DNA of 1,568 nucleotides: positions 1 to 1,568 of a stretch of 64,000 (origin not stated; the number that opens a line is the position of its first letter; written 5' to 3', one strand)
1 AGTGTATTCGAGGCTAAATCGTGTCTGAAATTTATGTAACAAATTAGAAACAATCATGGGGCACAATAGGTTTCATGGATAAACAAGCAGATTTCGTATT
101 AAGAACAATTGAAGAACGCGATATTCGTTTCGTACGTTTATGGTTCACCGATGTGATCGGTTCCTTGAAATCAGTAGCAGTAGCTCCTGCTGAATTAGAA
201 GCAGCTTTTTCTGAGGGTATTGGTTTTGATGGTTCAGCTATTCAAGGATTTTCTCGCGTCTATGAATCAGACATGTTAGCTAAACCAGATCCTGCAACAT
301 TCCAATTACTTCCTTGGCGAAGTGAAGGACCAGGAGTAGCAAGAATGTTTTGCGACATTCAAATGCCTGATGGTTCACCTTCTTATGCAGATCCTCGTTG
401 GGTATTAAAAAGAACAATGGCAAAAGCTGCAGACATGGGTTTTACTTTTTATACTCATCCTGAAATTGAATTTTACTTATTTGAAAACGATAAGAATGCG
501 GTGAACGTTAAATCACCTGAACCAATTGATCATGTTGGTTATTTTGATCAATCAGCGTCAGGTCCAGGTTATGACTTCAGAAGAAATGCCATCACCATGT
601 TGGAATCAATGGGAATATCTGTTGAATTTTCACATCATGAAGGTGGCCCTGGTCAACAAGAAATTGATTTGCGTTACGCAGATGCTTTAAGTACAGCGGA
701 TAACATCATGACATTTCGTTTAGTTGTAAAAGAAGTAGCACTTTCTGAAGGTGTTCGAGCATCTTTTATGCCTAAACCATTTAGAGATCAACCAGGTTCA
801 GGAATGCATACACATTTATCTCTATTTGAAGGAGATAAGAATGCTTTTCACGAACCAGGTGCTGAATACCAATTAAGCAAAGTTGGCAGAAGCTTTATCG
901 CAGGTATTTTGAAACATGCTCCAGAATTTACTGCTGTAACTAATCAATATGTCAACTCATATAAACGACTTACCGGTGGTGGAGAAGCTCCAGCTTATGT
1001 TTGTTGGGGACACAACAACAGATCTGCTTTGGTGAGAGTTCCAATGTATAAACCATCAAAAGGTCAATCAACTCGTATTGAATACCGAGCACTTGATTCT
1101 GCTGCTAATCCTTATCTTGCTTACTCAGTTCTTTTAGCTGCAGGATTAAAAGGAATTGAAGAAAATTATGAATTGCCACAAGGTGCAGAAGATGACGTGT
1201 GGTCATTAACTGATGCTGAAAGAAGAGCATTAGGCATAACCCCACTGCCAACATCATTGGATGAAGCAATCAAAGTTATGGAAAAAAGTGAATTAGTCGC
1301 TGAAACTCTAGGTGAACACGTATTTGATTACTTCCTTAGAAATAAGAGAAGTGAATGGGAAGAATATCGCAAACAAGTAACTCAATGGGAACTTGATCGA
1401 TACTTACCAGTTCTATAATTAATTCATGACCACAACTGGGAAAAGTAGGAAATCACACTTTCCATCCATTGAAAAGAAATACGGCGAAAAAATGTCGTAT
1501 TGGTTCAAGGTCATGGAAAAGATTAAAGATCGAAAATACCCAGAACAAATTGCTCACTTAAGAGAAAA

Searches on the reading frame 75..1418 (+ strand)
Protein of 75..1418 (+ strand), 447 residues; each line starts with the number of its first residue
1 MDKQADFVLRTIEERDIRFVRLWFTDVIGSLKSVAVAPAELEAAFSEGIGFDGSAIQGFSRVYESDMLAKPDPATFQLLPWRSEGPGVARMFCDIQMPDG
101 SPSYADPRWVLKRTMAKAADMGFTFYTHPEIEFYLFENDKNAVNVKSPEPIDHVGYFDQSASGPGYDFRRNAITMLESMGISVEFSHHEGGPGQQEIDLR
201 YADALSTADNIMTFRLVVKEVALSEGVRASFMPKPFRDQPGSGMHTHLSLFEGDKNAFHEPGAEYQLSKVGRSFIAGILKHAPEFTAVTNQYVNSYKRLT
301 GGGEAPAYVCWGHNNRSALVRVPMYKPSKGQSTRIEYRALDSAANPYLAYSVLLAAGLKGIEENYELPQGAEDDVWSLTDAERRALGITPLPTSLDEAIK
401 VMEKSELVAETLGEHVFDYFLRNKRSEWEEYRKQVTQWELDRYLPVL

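Call 16: search_protein_families(library=pfam, proteins=[window:75-1418:+], max_evalue=0.00001)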
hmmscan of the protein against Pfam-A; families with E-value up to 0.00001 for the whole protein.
window:75-1418:+ (447 aa): 2 families
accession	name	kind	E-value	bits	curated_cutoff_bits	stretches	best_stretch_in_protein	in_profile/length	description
PF00120.29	Gln-synt_C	-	3.1e-128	428.1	24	1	105-443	2-344/344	Glutamine synthetase, catalytic domain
PF03951.24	Gln-synt_N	-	3.5e-28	97.5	33.4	1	16-97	1-81/82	Glutamine synthetase, beta-Grasp domain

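Call 20: search_protein_families(library=ncbifam, proteins=[window:75-1418:+], max_evalue=0.00001)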
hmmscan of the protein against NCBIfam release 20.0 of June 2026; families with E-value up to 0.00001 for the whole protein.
window:75-1418:+ (447 aa): 5 families
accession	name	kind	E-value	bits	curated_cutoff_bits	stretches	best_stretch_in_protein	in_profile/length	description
TIGR00653.1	GlnA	equivalog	9.8e-137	456.4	429.15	1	8-444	3-461/462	type I glutamate--ammonia ligase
TIGR03105.1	gln_synth_III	equivalog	6.5e-108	361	469.6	1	11-444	4-434/435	type III glutamate--ammonia ligase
NF045547.1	GGputSyn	equivalog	8e-103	344.5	650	1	7-439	4-438/438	gamma-glutamylputrescine synthetase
NF007006.0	PRK09469.1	equivalog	6.9e-70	235.9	845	2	149-443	173-466/469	glutamate--ammonia ligase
NF041605.1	gln_syn_GlnII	equivalog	9.4e-09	34.8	500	1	49-353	35-324/333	glutamine synthetase GlnII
